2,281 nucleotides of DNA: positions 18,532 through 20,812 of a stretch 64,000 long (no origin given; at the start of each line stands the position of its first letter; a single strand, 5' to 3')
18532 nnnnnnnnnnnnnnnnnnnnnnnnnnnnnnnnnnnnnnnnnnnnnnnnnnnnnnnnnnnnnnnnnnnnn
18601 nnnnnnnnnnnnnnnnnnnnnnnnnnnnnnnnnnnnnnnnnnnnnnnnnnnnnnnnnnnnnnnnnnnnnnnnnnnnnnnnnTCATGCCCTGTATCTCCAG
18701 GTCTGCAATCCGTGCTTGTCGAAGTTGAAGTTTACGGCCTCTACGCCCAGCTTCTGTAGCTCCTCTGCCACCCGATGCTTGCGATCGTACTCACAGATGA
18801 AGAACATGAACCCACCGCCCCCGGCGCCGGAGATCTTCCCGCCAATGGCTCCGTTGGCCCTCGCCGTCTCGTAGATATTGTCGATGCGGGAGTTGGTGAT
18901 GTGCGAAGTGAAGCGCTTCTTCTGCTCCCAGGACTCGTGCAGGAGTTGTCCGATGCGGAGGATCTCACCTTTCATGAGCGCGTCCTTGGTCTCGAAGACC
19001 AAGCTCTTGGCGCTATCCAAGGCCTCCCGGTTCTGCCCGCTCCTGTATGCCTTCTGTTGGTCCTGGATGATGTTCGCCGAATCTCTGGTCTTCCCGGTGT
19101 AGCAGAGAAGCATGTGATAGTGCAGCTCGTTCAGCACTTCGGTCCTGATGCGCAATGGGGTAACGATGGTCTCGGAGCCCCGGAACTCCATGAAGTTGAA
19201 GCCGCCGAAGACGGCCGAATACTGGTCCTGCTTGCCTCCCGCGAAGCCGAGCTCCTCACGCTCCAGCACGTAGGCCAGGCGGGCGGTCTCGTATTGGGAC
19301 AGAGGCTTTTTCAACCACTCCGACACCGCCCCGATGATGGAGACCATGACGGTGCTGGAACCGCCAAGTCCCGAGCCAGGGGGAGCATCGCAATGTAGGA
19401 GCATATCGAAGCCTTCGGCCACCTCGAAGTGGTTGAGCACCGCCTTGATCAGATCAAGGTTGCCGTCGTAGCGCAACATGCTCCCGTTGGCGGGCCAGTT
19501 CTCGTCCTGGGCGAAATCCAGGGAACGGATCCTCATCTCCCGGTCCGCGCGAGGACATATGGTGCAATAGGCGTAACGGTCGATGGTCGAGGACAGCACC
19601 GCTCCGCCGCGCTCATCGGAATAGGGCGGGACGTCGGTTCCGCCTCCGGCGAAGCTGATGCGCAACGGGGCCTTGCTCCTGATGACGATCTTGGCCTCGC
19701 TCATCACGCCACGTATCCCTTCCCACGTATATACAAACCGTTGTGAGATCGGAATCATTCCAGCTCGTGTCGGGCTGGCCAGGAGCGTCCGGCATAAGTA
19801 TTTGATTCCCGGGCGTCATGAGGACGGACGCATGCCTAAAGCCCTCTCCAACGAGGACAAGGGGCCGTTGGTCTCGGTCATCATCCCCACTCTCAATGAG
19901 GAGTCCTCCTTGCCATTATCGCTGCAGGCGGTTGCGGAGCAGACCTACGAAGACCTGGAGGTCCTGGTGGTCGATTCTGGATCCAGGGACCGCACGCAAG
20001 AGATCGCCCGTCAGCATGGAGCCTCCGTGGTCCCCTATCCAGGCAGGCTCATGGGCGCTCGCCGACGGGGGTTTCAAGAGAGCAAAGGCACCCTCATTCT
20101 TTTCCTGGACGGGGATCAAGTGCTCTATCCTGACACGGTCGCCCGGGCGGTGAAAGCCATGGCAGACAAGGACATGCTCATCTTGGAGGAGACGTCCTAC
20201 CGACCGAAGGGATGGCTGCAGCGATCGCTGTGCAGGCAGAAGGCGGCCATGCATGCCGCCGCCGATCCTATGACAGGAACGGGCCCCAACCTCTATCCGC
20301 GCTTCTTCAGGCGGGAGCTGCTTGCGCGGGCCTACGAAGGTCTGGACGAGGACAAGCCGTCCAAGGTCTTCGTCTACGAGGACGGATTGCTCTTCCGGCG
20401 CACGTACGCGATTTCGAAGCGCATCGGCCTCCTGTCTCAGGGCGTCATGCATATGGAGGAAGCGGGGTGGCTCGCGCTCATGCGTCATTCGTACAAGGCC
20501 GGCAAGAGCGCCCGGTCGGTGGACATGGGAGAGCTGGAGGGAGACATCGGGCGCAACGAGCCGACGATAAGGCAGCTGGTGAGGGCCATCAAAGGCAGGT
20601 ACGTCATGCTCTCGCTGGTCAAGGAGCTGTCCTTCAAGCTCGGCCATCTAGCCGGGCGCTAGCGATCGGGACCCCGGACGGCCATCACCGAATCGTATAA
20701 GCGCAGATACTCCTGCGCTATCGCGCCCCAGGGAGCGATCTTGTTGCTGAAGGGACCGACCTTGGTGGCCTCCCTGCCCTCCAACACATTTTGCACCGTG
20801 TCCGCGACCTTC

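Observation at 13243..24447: Surface-glycosylation region with an apparently complete GDP-D-glycero-D-manno-heptose-type pathway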

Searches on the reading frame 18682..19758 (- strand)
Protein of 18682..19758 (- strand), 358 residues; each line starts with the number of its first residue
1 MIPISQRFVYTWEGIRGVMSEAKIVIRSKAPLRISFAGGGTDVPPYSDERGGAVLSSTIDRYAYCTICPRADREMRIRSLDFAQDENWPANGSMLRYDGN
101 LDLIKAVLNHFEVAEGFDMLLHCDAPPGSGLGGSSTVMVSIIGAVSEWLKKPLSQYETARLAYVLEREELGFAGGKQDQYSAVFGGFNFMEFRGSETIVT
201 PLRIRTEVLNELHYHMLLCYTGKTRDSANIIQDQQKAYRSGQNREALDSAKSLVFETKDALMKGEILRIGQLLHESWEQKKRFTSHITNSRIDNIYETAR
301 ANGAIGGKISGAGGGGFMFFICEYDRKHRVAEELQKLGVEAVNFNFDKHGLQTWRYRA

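Call 3: search_protein_families(library=pfam, proteins=[window:18682-19758:-])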
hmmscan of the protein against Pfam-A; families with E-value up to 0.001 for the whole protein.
window:18682-19758:- (358 aa): 2 families
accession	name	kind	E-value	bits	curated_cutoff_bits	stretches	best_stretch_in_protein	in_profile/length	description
PF00288.32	GHMP_kinases_N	-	1.4e-17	64.2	22.3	1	104-186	3-87/87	GHMP kinases N terminal domain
PF08544.19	GHMP_kinases_C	-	6.1e-14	52.6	21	1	259-338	3-83/85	GHMP kinases C terminal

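Call 4: search_protein_families(library=ncbifam, proteins=[window:18682-19758:-])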
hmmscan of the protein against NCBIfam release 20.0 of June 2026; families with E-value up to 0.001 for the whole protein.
window:18682-19758:- (358 aa): 14 families
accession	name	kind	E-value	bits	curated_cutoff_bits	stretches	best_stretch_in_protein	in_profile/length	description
NF049969.1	GlMnHpPKinHddA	equivalog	8.1e-95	318.1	600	1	25-355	2-337/338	D-glycero-D-manno-heptose 7-phosphate kinase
NF009948.0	PRK13412.1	equivalog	6.5e-34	116.8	721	2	114-323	724-936/974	bifunctional fucokinase/fucose-1-phosphate guanylyltransferase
TIGR00549.1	mevalon_kin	equivalog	1.2e-23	84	163.05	1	96-319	57-274/276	mevalonate kinase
NF003036.0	PRK03926.1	equivalog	7.2e-21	74.5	403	1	105-352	65-297/302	mevalonate kinase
NF003006.0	PRK03817.1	equivalog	2.3e-19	69.6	443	2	27-188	3-159/352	galactokinase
NF003705.0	PRK05322.1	equivalog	2.4e-17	62.8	385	2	46-185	34-181/388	galactokinase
NF001816.0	PRK00555.1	equivalog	3.5e-16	59.1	509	2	231-341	238-343/363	galactokinase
TIGR00131.1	gal_kin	equivalog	8.2e-13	48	226.65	2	27-186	19-180/388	galactokinase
NF003472.0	PRK05101.1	equivalog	3.4e-12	46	499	1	29-184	24-180/382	galactokinase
NF002288.1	PRK01212.1-4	equivalog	5.2e-11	42.1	194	1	104-337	64-281/303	homoserine kinase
TIGR00191.1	thrB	equivalog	1.3e-09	37.4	168.25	1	105-341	68-284/304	homoserine kinase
NF040957.1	Arch_PMK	equivalog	2.3e-08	33.9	500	1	129-348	92-311/316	phosphomevalonate kinase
TIGR01920.1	Shik_kin_archae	equivalog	9.9e-07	28.4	126.85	1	103-192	56-146/266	shikimate kinase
TIGR01220.1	Pmev_kin_Gr_pos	equivalog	0.0001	21.5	165.7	0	130-187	118-174/358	phosphomevalonate kinase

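Call 9: find_homologous_proteins(query=window:18682-19758:-)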
Query window:18682-19758:- (358 aa): 8000 proteins with E <= 0.001 among 8000 candidates; the best 120 are listed.
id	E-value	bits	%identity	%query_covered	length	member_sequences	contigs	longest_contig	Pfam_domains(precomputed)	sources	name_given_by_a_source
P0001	4.4e-225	765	99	95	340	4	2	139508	PF00288.33,PF08544.19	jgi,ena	-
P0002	4.5e-224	762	97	95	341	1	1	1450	PF00288.33,PF08544.19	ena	-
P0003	4.4e-223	759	97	95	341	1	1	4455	PF00288.33,PF08544.19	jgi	jgi:D-glycero-alpha-D-manno-heptose-7-phosphate kinase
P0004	7.3e-223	758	98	95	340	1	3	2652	PF00288.33,PF08544.19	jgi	jgi:D-glycero-alpha-D-manno-heptose-7-phosphate kinase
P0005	1.3e-222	757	98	95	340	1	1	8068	PF00288.33,PF08544.19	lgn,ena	-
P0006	2.2e-222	756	97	95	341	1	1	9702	PF00288.33,PF08544.19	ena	-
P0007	3.3e-222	756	97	95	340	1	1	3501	PF00288.33,PF08544.19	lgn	-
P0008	3.3e-222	756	97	95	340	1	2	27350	PF00288.33,PF08544.19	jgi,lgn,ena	-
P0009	4.5e-222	755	97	95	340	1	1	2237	PF00288.33,PF08544.19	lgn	-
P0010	5.4e-222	755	97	95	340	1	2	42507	PF00288.33,PF08544.19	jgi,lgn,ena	-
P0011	8.6e-222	754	97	95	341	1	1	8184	PF00288.33,PF08544.19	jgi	-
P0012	3.7e-220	749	96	95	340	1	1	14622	PF00288.33,PF08544.19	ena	-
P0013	3.5e-192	657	83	95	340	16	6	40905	PF00288.33,PF08544.19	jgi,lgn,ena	jgi:D-glycero-alpha-D-manno-heptose-7-phosphate kinase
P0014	3.7e-190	650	83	95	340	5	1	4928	PF00288.33,PF08544.19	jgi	jgi:D-glycero-alpha-D-manno-heptose-7-phosphate kinase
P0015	1.3e-189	649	84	93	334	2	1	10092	PF00288.33,PF08544.19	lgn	-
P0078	5.1e-156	538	70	94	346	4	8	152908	PF00288.33,PF08544.19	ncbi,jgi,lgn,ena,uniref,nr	ncbi:GHMP family kinase ATP-binding protein [Methanomassiliicoccus luminyensis]|jgi:D-glycero-alpha-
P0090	5.1e-146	505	66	94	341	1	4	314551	PF00288.33,PF08544.19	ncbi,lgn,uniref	ncbi:GHMP family kinase ATP-binding protein [Candidatus Methanomassiliicoccus intestinalis]|uniref:G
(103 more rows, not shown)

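Call 10: search_solved_structures(query=window:18682-19758:-, show_alignments=1)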
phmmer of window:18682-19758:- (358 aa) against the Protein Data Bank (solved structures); distinct sequences matched with E-value up to 0.001: 22.
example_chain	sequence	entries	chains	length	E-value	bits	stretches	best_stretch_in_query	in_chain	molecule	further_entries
3k85_A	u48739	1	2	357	9.3e-83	282.2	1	25-355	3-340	D-glycero-D-manno-heptose 1-phosphate kinase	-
4usk_A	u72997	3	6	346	3.8e-77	263.8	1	25-356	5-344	PUTATIVE SUGAR KINASE | SUGAR KINASE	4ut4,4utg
4usm_A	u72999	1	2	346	4.8e-77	263.4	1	25-356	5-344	PUTATIVE SUGAR KINASE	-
4n3o_A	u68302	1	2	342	3.4e-75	257.3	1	22-355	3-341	Putative D-glycero-D-manno-heptose 7-phosphate kinase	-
9iip_A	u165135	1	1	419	4.6e-24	89.2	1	114-323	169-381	L-fucokinase/L-fucose-1-P guanylyltransferase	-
5yys_A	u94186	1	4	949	6.4e-23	85.4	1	114-323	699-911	L-fucokinase, L-fucose-1-P guanylyltransferase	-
9iit_A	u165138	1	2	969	6.8e-23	85.4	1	114-323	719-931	L-fucokinase/L-fucose-1-P guanylyltransferase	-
2hfs_A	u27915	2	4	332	2.4e-16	63.8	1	98-332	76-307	Mevalonate kinase, putative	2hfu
6mde_A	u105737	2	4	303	1.5e-12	51.4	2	116-188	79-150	Mevalonate kinase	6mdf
4hac_A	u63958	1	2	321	1.8e-12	51.1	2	116-188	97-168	Mevalonate kinase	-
1s4e_A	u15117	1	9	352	3.5e-11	46.8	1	30-199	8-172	Galactokinase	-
8teb_A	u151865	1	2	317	1e-10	45.3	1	104-190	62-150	Mevalonate kinase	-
1vis_A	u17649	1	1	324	1.8e-10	44.5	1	104-345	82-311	Mevalonate kinase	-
1kkh_A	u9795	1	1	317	2.8e-10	43.8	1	104-343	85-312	Mevalonate Kinase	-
2x7i_A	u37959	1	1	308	6.6e-10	42.6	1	102-323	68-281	MEVALONATE KINASE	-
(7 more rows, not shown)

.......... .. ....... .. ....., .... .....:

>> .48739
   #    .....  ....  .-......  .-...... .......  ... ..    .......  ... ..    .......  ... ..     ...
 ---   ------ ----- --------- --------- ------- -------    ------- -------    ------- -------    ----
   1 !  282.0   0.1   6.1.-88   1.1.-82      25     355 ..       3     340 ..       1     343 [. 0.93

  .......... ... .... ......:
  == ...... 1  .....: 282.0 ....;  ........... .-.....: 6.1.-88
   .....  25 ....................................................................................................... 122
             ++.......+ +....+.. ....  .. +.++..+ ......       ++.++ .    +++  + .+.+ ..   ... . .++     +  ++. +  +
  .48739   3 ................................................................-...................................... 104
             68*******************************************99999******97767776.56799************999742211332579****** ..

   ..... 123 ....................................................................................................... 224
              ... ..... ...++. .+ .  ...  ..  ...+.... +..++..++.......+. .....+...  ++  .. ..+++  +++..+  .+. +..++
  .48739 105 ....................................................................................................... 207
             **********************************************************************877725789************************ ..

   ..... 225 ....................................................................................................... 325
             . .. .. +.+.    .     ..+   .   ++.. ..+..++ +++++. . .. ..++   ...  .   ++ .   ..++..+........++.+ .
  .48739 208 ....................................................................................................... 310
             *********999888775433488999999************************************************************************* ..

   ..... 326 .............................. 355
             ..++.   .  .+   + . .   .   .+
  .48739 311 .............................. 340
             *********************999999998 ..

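Call 17: find_related_loci(query=window:18682-19704:-, collection=genome_contigs, flank=10000)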
Query window:18682-19704:- (340 aa) in genome_contigs; peptide patterns used: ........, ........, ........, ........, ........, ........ (x = any residue, [..] = any of these).
133 stretches matched a pattern; 88 encode a relative of the query (tblastn E <= 1e-3); the best 80 are kept; 80 distinct loci.
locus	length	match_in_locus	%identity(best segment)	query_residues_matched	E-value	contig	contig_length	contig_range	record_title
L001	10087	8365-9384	84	1-340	0e+0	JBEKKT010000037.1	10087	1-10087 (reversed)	MAG: Methanomassiliicoccales archaeon isolate SPRUCE 353 SPRUCE_353_37, whole genome shotgun sequence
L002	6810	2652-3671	81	1-340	2e-180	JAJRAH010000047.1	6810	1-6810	MAG: Methanomassiliicoccales archaeon isolate OWC_0007 OWC_0007_k121_3910526, whole genome shotgun sequence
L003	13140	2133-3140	81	1-336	7e-178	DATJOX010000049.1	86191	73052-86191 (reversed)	MAG TPA_asm: Methanomassiliicoccales archaeon isolate SMAG_U14898 k141_3184447, whole genome shotgun sequence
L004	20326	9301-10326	77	1-340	4e-175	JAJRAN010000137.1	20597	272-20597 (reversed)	MAG: Methanomassiliicoccales archaeon isolate OWC_0013 OWC_0013_k121_46687231, whole genome shotgun sequence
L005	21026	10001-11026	76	1-340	1e-173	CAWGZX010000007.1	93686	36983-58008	MAG: Methanomassiliicoccaceae archaeon isolate MFD02979.bin.1.52 genome assembly, contig: contig_88978, whole genome sho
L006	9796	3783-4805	75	1-340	2e-164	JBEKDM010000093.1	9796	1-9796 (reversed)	MAG: Methanomassiliicoccales archaeon isolate SPRUCE 183 SPRUCE_183_94, whole genome shotgun sequence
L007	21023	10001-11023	74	1-340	1e-163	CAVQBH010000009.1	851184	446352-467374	MAG: uncultured Methanomassiliicoccales archaeon isolate MFD01476.bin.2.74 genome assembly, contig: contig_43695, whole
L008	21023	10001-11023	75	1-340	2e-163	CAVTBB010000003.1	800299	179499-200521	MAG: uncultured Methanomassiliicoccales archaeon isolate MFD02416.bin.1.122 genome assembly, contig: contig_67673, whole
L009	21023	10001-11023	74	1-340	2e-163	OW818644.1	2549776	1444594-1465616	metagenome genome assembly, chromosome: 1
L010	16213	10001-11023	74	1-340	4e-163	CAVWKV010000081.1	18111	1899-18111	MAG: uncultured Methanomassiliicoccales archaeon isolate MFD02138.bin.1.27 genome assembly, contig: contig_2653, whole g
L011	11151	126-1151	74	1-340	1e-162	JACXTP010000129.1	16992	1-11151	MAG: Methanomassiliicoccaceae archaeon isolate bin_107_IMCAS k117_7043452, whole genome shotgun sequence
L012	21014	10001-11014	74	5-340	7e-163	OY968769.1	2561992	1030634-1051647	MAG: uncultured Methanomassiliicoccales archaeon isolate MFD00905.bin.2.112 genome assembly, chromosome: 1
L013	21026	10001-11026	73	1-340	5e-161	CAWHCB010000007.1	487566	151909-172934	MAG: Methanomassiliicoccaceae archaeon isolate MFD00905.bin.2.116 genome assembly, contig: contig_6241, whole genome sho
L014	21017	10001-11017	74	1-338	2e-160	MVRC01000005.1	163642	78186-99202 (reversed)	MAG: Methanomassiliicoccales archaeon PtaU1.Bin124 A4E32_contig000005, whole genome shotgun sequence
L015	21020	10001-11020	74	1-338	4e-158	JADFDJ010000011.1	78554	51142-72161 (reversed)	MAG: Methanomassiliicoccus sp. isolate QR_Bin.16 NODE_11_length_78554_cov_44.1701, whole genome shotgun sequence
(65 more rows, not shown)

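Call 26: find_encoding_contigs(protein=P0078, flank=10000, max_places=1)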
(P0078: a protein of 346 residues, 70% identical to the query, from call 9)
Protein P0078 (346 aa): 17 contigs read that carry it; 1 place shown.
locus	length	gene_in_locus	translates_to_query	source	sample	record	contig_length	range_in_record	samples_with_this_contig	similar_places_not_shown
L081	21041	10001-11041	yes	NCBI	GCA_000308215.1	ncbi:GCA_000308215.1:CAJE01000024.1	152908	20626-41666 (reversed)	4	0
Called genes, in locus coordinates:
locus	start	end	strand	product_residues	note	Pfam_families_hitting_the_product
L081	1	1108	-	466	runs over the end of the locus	PF00148:Oxidored_nitro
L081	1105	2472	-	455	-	PF00148:Oxidored_nitro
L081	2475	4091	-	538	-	PF00148:Oxidored_nitro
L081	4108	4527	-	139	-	PF00543:P-II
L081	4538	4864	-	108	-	PF00543:P-II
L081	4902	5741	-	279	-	PF00142:Fer4_NifH, PF01656:CbiA, PF10609:ParA (faint), PF13614:AAA_31 (weak)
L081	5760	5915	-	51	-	-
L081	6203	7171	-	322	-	PF02775:TPP_enzyme_C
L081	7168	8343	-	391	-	PF01855:POR_N, PF02780:Transketolase_C (weak), PF17147:PFOR_II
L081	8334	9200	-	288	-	PF01558:POR, PF13484:Fer4_16 (faint), PF14697:Fer4_21, PF00037:Fer4, PF12837:Fer4_6 (weak)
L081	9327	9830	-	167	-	PF02915:Rubrerythrin, PF21349:RUBY_RBDX (weak)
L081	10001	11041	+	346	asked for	PF00288:GHMP_kinases_N, PF08544:GHMP_kinases_C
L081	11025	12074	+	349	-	PF13580:SIS_2, PF01380:SIS (faint), PF08645:PNK3P (faint), PF00702:Hydrolase (weak), PF13419:HAD_2 (weak), PF13242:Hydrolase_like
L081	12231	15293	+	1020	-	PF13231:PMT_2 (weak)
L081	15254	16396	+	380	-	PF13439:Glyco_transf_4, PF13524:Glyco_trans_1_2 (faint), PF13579:Glyco_trans_4_4, PF20706:GT4-conflict, PF00534:Glycos_transf_1, PF13692:Glyco_trans_1_4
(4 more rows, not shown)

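Call 27: find_encoding_contigs(protein=P0090, flank=10000, max_places=1)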
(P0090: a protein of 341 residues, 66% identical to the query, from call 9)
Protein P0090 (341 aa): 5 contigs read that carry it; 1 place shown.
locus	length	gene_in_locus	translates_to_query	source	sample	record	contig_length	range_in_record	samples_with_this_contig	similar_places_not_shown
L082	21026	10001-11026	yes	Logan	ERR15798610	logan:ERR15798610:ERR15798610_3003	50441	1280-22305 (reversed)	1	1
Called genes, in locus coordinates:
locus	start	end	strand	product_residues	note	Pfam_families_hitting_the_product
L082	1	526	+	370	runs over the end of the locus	PF00180:Iso_dh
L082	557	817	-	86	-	PF09855:Zn_ribbon_13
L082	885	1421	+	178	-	-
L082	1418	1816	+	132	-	PF13421:Band_7_1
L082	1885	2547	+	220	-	PF13421:Band_7_1 (weak), PF17032:Zn_ribbon_15 (faint), PF18912:DZR_2 (faint), PF13248:Zn_ribbon_3 (faint), PF24463:DUF7577 (faint), PF13240:Zn_Ribbon_1, PF12773:DZR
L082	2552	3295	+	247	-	-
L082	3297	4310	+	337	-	-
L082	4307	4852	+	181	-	-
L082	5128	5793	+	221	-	PF00302:CAT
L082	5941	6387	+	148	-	PF09719:C_GCAxxG_C_C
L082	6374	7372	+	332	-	PF04055:Radical_SAM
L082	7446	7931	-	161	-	PF03073:TspO_MBR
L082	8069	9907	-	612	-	PF08915:tRNA-Thr_ED, PF00587:tRNA-synt_2b, PF03129:HGTP_anticodon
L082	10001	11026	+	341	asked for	PF00288:GHMP_kinases_N, PF08544:GHMP_kinases_C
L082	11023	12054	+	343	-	PF13580:SIS_2, PF01380:SIS (faint), PF08645:PNK3P, PF00702:Hydrolase, PF13419:HAD_2, PF13242:Hydrolase_like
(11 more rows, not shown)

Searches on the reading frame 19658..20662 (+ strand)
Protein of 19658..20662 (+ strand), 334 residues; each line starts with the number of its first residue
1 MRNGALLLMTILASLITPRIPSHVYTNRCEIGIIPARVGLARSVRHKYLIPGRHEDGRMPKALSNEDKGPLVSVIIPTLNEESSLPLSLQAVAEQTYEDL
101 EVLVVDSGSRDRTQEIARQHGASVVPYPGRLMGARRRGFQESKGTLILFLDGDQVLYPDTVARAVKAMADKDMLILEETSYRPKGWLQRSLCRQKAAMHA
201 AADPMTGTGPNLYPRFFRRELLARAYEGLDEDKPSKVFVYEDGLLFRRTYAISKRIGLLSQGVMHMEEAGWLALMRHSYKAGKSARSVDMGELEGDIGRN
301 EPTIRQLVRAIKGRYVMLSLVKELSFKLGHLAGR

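Call 3: search_protein_families(library=pfam, proteins=[window:19658-20662:+])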
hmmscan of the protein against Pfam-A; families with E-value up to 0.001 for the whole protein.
window:19658-20662:+ (334 aa): 3 families
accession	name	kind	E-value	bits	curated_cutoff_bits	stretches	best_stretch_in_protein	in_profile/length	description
PF00535.33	Glycos_transf_2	-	5.1e-25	88.8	23.3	1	73-172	1-107/168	Glycosyl transferase family 2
PF13641.12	Glyco_tranf_2_3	-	2.5e-08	34.6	27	1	72-195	3-140/230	Glycosyltransferase like family 2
PF10111.15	Glyco_tranf_2_2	-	1.5e-05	25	27.3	1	73-173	1-111/276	Glycosyltransferase like family 2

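Call 4: search_protein_families(library=ncbifam, proteins=[window:19658-20662:+])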
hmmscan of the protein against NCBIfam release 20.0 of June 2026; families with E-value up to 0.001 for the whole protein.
window:19658-20662:+ (334 aa): 20 families
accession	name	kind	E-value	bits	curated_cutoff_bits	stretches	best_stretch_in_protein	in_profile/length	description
TIGR04283.1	glyco_like_mftF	equivalog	4e-17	62.5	182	1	72-171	1-100/221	TIGR04283 family arsenosugar biosynthesis glycosyltransferase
NF041875.1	EPS_EpsD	equivalog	1.9e-13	50.5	370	1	72-171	1-107/325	exopolysaccharide biosynthesis glycosyltransferase EpsD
TIGR04182.1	glyco_TIGR04182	equivalog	5e-13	49.1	325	1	72-168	2-97/293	S-layer glycoprotein N-glycosyltransferase AglJ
NF047683.1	TeichurnBiosyTuaG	equivalog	3.9e-12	46.3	400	1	68-173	4-116/252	teichuronic acid biosynthesis protein TuaG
NF010496.0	PRK13915.1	equivalog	1.2e-11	44.3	262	1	61-169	22-139/307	glucosyl-3-phosphoglycerate synthase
NF007482.0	PRK10073.1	equivalog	2e-11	43.5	423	1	69-174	5-115/334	glycosyltransferase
TIGR03937.1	PgaC_IcaA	equivalog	3e-10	39.6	422.3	1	60-171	35-153/407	poly-beta-1,6-N-acetyl-D-glucosamine synthase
NF045692.1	OglycostaseCruG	equivalog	3.6e-10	39.3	600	1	64-120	35-91/386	2'-O-glycosyltransferase CruG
NF038299.1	EPS_HpsN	equivalog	1.4e-09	37.4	425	1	70-171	1-109/317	hormogonium polysaccharide biosynthesis glycosyltransferase HpsN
TIGR04242.1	nodulat_NodC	equivalog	2.2e-09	36.8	550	1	61-173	39-161/395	chitooligosaccharide synthase NodC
NF038302.1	EPS_HpsE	equivalog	7.5e-09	35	300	1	72-166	3-109/307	hormogonium polysaccharide biosynthesis glycosyltransferase HpsE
NF050050.1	ProtGlycPglI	equivalog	1.9e-08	34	500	1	70-169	2-109/306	GalNAc(5)-diNAcBac-PP-undecaprenol beta-1,3-glucosyltransferase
TIGR03965.1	mycofact_glyco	equivalog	8.3e-08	31.5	280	1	66-157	70-168/467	mycofactocin biosynthesis glycosyltransferase MftF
TIGR03469.1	HpnB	hypoth_equivalog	9.3e-08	31.5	379.25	1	65-121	39-96/386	hopene-associated glycosyltransferase HpnB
NF041391.1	DPhHxTase_Halo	equivalog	1.7e-07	30.5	375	1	78-155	3-80/213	dolichyl-phosphate hexose transferase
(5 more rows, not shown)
